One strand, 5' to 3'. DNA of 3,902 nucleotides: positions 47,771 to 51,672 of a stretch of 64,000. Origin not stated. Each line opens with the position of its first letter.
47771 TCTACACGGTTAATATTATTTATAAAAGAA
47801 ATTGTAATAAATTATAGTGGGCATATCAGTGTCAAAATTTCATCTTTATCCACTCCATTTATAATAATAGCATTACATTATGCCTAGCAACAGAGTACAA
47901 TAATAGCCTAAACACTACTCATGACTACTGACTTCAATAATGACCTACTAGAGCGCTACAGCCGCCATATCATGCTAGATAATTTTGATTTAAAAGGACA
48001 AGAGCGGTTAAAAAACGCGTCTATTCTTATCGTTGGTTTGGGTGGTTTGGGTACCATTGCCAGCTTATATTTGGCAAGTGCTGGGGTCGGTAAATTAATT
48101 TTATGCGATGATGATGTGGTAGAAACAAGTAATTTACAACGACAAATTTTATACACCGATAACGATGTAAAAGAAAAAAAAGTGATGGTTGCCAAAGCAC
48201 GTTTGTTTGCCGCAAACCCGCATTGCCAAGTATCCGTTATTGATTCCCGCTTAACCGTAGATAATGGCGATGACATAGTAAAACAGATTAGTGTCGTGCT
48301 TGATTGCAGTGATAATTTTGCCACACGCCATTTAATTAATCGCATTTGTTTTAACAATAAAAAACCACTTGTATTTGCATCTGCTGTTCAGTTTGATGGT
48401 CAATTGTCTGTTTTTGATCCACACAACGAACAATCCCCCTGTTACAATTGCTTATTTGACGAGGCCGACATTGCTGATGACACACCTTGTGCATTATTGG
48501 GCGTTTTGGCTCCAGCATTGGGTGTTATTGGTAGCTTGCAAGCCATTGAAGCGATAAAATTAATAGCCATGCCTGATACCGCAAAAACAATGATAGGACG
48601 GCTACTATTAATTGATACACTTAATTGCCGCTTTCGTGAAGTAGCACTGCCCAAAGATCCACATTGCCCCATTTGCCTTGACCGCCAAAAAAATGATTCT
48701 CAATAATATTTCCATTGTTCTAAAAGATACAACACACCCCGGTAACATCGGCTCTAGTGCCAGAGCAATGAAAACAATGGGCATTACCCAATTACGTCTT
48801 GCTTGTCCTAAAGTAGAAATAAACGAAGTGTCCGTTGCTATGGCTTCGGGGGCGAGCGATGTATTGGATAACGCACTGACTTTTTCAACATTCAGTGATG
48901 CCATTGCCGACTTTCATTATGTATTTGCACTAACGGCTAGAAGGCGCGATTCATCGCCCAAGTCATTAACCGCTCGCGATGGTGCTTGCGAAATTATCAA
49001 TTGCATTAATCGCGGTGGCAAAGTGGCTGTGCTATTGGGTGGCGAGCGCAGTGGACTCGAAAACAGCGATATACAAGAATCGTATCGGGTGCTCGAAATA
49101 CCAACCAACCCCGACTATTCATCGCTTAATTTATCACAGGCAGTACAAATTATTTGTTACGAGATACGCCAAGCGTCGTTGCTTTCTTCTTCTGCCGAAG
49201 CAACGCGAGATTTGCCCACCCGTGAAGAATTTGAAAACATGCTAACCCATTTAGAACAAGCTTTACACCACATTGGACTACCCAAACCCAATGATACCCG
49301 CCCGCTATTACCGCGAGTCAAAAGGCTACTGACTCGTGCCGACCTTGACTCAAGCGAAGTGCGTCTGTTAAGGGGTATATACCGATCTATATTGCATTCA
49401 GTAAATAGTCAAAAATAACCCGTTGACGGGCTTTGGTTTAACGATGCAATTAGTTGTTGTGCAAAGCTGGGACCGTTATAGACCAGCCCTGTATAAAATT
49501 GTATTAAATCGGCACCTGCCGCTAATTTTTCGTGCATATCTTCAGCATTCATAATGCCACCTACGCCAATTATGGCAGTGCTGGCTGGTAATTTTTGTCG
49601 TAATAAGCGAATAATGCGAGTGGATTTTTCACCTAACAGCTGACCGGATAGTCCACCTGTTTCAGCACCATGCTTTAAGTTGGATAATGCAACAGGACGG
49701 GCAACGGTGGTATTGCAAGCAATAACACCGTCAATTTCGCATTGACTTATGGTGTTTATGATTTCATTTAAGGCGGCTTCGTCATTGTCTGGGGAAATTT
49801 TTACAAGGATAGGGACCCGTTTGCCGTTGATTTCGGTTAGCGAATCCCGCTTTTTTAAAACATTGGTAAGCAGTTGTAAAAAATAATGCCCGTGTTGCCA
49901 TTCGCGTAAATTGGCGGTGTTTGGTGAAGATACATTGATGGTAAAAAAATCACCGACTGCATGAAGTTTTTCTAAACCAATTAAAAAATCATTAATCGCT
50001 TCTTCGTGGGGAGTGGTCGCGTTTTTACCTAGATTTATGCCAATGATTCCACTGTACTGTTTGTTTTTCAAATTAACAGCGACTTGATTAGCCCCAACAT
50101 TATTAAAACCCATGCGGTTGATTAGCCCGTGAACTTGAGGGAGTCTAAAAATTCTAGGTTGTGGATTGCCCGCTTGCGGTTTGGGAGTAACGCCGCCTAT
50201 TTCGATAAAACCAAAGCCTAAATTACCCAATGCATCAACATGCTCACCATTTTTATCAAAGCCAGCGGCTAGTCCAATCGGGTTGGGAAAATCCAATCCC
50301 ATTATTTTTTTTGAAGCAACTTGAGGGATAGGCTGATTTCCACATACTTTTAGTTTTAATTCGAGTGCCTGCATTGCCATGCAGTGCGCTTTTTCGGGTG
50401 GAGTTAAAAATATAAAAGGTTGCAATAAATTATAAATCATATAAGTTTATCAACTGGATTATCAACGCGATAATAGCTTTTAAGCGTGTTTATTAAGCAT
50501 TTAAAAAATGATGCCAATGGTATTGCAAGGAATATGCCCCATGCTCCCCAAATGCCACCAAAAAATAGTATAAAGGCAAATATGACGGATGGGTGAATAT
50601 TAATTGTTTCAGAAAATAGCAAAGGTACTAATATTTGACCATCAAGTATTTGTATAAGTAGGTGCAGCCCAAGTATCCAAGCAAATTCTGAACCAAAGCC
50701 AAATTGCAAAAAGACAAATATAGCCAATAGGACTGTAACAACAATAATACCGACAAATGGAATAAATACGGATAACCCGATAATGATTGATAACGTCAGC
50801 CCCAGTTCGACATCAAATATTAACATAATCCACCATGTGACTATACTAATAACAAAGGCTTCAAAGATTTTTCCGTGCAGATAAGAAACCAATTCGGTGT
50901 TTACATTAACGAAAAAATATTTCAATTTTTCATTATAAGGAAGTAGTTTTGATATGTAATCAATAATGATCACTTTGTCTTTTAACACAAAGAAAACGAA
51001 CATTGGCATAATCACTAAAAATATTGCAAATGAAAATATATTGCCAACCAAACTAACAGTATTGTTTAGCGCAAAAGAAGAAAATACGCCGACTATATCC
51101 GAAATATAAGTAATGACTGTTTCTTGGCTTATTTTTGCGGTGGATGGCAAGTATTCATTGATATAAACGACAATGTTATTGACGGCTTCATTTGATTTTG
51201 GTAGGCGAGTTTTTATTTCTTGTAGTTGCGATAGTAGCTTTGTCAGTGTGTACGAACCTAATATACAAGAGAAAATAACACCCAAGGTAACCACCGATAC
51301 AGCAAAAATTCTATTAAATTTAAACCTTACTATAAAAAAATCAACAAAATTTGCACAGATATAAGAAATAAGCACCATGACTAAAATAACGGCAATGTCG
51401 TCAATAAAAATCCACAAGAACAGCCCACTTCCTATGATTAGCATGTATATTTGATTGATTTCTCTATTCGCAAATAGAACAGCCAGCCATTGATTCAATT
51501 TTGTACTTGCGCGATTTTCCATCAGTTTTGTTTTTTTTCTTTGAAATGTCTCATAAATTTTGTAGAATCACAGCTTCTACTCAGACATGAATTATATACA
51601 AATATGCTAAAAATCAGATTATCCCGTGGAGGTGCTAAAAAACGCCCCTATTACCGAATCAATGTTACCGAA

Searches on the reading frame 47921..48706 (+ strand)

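Call 30: search_protein_families(library=pfam, proteins=[window:47921-48706:+], max_evalue=0.00001)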
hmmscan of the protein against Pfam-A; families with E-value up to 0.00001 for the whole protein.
window:47921-48706:+ (261 aa): 1 family
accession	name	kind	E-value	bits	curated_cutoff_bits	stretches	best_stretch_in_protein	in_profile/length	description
PF00899.27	ThiF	-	7.3e-76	254.9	28.1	1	13-250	1-237/238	ThiF family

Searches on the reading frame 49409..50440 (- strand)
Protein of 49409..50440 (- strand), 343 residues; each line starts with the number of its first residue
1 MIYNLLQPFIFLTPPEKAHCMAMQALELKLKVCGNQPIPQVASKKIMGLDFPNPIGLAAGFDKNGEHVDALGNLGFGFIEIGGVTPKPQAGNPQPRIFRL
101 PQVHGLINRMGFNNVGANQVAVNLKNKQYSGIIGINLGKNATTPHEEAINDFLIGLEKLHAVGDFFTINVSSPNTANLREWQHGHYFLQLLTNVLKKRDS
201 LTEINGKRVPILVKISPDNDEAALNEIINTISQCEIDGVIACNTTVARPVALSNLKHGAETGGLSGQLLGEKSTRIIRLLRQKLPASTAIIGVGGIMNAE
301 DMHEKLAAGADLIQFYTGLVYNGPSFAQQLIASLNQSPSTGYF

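Call 30: search_protein_families(library=pfam, proteins=[window:49409-50440:-], max_evalue=0.00001)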
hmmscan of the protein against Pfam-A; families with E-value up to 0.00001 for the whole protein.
window:49409-50440:- (343 aa): 1 family
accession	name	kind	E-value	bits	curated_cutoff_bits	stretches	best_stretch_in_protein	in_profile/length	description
PF01180.27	DHO_dh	-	8e-77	258.7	27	1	43-336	3-289/291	Dihydroorotate dehydrogenase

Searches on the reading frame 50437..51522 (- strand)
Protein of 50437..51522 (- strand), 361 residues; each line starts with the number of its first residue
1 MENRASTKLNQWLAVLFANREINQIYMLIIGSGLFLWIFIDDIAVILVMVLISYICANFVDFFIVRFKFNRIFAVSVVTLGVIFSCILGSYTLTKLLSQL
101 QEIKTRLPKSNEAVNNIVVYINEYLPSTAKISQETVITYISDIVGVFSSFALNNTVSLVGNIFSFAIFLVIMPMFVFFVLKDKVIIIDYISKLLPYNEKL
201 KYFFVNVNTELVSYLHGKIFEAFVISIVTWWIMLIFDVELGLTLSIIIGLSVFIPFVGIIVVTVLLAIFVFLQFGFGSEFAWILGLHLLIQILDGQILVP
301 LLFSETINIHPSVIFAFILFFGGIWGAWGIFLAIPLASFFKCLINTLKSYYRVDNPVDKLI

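Call 30: search_protein_families(library=pfam, proteins=[window:50437-51522:-], max_evalue=0.00001)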
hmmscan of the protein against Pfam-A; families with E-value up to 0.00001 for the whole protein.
window:50437-51522:- (361 aa): 1 family
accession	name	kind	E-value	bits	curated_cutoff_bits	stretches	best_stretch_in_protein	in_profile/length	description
PF01594.21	AI-2E_transport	-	7.6e-47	160.5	34.3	1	25-346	4-325/327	AI-2E family transporter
